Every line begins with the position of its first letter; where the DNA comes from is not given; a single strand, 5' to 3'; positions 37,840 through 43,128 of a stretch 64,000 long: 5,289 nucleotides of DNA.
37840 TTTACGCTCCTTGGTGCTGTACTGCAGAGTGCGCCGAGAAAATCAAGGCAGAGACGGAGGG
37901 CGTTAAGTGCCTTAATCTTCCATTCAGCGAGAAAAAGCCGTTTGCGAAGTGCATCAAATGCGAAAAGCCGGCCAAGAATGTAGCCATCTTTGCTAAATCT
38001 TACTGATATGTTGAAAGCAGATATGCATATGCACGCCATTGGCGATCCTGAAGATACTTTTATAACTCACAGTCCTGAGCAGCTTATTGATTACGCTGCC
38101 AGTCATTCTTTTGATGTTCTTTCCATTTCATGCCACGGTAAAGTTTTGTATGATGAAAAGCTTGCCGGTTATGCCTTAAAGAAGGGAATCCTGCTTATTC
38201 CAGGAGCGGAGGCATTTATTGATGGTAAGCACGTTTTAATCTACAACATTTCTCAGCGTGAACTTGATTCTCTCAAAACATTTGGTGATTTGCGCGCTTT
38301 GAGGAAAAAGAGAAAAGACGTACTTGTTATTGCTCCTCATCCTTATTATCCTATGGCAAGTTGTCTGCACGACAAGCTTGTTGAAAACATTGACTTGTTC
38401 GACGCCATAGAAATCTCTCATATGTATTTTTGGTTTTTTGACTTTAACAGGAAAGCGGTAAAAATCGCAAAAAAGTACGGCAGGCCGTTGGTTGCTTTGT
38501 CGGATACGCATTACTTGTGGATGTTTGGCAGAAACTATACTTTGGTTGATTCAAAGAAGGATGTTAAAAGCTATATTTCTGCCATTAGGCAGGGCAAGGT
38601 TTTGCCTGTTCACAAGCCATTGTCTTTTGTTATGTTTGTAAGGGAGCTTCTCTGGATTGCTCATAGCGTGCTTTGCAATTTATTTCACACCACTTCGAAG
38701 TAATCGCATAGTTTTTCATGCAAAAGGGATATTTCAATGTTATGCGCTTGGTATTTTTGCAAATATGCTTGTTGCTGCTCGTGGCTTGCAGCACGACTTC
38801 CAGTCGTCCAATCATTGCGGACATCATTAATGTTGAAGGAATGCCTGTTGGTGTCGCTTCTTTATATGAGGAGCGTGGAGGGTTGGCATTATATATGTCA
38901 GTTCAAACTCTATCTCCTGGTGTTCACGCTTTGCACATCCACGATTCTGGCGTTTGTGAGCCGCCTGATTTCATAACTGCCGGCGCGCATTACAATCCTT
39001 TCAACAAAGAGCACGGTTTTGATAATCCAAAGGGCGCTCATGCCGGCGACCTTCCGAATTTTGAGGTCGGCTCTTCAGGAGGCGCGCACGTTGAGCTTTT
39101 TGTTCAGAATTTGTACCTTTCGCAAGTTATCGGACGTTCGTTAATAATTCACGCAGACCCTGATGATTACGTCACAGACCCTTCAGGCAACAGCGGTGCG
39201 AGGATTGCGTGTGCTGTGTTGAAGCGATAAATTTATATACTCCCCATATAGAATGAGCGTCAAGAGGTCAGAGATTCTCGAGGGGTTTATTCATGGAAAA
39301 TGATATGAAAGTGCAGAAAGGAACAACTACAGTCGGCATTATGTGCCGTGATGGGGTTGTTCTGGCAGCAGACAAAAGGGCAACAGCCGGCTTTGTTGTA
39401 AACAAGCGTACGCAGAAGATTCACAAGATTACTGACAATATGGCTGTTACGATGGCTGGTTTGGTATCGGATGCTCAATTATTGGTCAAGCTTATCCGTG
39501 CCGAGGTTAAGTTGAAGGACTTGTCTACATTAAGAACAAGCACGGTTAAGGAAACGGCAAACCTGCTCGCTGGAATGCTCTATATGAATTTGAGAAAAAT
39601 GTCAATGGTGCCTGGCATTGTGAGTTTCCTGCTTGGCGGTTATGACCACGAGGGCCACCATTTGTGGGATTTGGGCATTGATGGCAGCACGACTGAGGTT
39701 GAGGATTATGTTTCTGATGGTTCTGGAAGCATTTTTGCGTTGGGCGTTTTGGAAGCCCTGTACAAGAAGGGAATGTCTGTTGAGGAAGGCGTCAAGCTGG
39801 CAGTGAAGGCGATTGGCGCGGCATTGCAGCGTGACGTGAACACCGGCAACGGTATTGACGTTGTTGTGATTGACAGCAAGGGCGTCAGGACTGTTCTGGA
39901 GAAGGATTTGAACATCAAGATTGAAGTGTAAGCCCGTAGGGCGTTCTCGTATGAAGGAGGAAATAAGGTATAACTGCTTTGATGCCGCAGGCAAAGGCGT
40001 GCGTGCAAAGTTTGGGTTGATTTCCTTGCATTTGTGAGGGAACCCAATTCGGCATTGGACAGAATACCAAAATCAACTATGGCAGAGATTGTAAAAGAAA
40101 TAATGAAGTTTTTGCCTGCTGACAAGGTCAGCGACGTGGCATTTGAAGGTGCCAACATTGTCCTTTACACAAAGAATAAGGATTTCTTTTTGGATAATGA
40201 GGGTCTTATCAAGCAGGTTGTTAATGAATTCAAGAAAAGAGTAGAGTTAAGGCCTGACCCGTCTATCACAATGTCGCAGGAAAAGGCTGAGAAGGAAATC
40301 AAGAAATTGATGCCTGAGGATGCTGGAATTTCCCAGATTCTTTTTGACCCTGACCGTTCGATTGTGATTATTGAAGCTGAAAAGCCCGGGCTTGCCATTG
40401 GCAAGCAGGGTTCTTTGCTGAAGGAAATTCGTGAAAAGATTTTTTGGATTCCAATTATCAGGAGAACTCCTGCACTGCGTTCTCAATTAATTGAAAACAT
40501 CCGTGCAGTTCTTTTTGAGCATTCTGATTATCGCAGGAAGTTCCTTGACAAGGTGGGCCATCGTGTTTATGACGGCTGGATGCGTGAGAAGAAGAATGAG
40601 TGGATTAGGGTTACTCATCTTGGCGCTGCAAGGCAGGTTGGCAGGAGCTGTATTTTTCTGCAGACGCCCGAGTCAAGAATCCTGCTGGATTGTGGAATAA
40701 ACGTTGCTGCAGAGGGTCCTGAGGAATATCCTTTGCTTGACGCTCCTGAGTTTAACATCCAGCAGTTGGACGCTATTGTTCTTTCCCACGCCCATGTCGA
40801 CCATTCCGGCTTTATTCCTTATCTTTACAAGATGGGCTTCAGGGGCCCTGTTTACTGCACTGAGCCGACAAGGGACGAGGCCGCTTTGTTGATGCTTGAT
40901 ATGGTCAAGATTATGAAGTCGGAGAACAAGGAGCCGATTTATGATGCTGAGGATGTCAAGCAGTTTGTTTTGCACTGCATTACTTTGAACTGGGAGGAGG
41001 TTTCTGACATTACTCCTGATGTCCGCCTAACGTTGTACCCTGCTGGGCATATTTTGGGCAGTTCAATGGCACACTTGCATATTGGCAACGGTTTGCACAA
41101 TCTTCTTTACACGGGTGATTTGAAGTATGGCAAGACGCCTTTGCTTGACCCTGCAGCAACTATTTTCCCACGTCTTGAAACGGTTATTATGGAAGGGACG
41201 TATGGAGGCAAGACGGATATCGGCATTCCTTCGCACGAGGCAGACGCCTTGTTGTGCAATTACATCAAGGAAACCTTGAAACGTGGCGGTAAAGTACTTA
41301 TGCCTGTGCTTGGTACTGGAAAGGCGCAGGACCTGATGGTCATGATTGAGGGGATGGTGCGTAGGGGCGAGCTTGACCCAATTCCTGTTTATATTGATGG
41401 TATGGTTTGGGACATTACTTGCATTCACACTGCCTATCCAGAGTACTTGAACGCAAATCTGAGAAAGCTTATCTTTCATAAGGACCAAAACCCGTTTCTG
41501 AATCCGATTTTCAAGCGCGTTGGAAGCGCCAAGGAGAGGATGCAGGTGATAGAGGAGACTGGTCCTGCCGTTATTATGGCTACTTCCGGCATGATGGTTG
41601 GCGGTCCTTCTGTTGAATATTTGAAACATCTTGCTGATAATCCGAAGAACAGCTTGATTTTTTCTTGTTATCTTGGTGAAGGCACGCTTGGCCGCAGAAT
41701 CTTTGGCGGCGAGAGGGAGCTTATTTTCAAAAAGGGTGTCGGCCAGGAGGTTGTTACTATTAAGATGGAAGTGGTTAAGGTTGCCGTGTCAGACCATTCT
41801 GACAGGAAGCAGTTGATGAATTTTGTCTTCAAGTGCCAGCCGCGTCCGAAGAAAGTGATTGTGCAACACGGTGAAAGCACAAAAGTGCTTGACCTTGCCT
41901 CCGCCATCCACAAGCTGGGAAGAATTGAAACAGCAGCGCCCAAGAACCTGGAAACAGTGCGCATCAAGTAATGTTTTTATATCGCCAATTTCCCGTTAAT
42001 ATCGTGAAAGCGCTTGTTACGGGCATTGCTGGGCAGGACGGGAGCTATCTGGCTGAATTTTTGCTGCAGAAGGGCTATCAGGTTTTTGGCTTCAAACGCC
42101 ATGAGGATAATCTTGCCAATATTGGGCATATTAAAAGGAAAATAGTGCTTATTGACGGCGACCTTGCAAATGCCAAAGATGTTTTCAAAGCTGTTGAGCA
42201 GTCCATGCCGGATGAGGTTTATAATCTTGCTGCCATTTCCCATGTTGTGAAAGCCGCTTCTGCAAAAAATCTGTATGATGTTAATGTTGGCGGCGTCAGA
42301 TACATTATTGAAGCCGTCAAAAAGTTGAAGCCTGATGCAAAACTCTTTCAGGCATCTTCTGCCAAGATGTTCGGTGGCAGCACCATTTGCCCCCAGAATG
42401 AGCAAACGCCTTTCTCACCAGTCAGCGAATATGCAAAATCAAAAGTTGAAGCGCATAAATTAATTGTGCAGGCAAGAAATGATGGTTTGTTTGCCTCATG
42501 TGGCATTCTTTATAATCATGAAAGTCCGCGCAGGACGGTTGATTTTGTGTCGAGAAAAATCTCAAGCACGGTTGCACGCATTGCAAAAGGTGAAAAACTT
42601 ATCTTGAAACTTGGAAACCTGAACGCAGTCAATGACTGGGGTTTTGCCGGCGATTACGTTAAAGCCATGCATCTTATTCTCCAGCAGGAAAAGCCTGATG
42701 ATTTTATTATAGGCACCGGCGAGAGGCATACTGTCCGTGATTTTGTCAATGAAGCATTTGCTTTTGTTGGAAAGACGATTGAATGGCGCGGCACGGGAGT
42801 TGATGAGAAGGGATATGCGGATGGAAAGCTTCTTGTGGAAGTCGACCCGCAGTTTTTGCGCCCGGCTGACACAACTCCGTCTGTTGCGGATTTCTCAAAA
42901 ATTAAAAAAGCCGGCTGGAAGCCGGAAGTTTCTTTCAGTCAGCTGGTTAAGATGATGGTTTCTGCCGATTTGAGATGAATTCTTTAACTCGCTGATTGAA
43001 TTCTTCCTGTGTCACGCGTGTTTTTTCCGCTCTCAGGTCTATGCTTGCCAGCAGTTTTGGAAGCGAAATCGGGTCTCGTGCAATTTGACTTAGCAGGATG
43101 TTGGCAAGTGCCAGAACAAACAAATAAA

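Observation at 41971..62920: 21-kb surface-glycan island with sulfate-activation genes embedded among glycosyltransferases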

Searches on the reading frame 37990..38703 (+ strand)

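Call 68: search_protein_families(library=pfam, proteins=[window:37990-38703:+], max_evalue=1)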
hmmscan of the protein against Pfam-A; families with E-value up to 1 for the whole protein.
window:37990-38703:+ (237 aa): 3 families
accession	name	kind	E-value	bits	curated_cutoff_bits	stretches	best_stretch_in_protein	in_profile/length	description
PF13263.12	PHP_C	-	9e-09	35.2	21.3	1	152-204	3-56/56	PHP-associated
PF02811.25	PHP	-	0.011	16.4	26.4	1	27-87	15-80/164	PHP domain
PF06916.18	FAM210A-B_dom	-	0.02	15.8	26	1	158-200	5-47/88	FAM210A/B-like domain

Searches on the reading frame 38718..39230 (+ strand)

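Call 68: search_protein_families(library=pfam, proteins=[window:38718-39230:+], max_evalue=1)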
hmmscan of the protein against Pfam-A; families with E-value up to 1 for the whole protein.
window:38718-39230:+ (170 aa): 1 family
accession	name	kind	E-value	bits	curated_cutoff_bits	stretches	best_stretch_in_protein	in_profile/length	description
PF00080.25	Sod_Cu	-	2.2e-36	125.6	28.9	1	45-167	3-132/133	Copper/zinc superoxide dismutase (SODC)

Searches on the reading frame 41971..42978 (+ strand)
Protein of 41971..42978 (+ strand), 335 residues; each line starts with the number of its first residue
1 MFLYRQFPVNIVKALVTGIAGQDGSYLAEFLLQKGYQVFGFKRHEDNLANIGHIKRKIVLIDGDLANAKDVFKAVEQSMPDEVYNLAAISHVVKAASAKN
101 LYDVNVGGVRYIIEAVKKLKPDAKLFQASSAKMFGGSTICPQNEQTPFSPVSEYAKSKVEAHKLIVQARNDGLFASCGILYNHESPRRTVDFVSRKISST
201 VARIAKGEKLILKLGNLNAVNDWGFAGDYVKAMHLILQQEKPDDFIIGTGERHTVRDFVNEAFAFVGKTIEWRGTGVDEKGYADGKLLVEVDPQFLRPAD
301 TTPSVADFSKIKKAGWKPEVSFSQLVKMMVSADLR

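Call 4: search_protein_families(library=pfam, proteins=[window:41971-42978:+], max_evalue=0.01)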
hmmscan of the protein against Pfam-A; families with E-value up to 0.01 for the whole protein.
window:41971-42978:+ (335 aa): 8 families
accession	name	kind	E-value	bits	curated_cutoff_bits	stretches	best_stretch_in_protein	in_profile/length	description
PF16363.11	GDP_Man_Dehyd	-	7.5e-101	338.3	27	1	15-329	1-332/332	GDP-mannose 4,6 dehydratase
PF01370.27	Epimerase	-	7.4e-53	179.9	20.9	1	14-248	1-240/240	NAD dependent epimerase/dehydratase family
PF04321.23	RmlD_sub_bind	-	5.3e-16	59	27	1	13-183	2-154/287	RmlD substrate binding domain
PF01073.25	3Beta_HSD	-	7.5e-12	45.3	22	1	15-236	1-227/280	3-beta hydroxysteroid dehydrogenase/isomerase family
PF13460.12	NAD_binding_10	-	1.5e-05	25.4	27.2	1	18-185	1-151/184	NAD(P)H-binding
PF07993.18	NAD_binding_4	-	0.00017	21.3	20.1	1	50-172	57-196/258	Male sterility protein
PF02719.21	Polysacc_synt_2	-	0.00018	21.2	20.2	1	15-119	2-118/293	Polysaccharide biosynthesis protein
PF00106.31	adh_short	-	0.00066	19.7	26.6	1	14-115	3-118/195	short chain dehydrogenase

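Call 6: search_protein_families(library=ncbifam, proteins=[window:41971-42978:+], max_evalue=0.001)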
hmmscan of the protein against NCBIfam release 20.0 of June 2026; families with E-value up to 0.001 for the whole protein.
window:41971-42978:+ (335 aa): 17 families
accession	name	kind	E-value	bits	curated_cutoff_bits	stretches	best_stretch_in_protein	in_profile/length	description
TIGR01472.1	gmd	equivalog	2.3e-97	326.3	415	1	13-334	2-339/342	GDP-mannose 4,6-dehydratase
TIGR01181.1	dTDP_gluc_dehyt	equivalog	8.2e-25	87.5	365.1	1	14-330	2-308/321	dTDP-glucose 4,6-dehydratase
TIGR04180.1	EDH_00030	hypoth_equivalog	5.2e-20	71.7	475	1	15-270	2-260/297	NAD-dependent 4,6-dehydratase LegB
TIGR01179.1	galE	equivalog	2.3e-17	62.8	262.3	1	14-169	2-160/332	UDP-glucose 4-epimerase GalE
NF052578.1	StrlDmthSdmBMthl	equivalog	1.2e-12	48.3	600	1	14-261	3-240/328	sterol demethylase protein SdmB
NF042423.1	oxyalk_red_Shew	equivalog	1.6e-12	47.2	580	1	9-173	6-164/331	2-alkyl-3-oxoalkanoate reductase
TIGR03466.1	HpnA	hypoth_equivalog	2.4e-12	46.4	367.65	1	13-172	2-159/327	hopanoid-associated sugar epimerase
TIGR02622.1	CDP_4_6_dhtase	equivalog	1e-11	44.6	278.45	1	13-168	6-167/352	CDP-glucose 4,6-dehydratase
TIGR01214.1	rmlD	equivalog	2e-11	43.6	224.05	1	14-196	2-166/285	dTDP-4-dehydrorhamnose reductase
NF043036.1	ErythonDh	equivalog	2.3e-11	43.5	325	1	13-166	2-161/321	D-erythronate dehydrogenase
NF042422.1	oxyalk_red_OleD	equivalog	2e-09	37.3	580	1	13-171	2-156/329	2-alkyl-3-oxoalkanoate reductase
NF007956.0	PRK10675.1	subfamily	1.4e-08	34.2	394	1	13-165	2-160/338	UDP-glucose 4-epimerase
NF007490.0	PRK10084.1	subfamily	1.7e-07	30.6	649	1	13-251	2-262/361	dTDP-glucose 4,6-dehydratase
TIGR02197.1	heptose_epim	equivalog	6.8e-07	28.8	274.6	1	15-270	2-266/316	ADP-glyceromanno-heptose 6-epimerase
NF007440.0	PRK09987.1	equivalog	2.4e-06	27.1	308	1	43-168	18-142/299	dTDP-4-dehydrorhamnose reductase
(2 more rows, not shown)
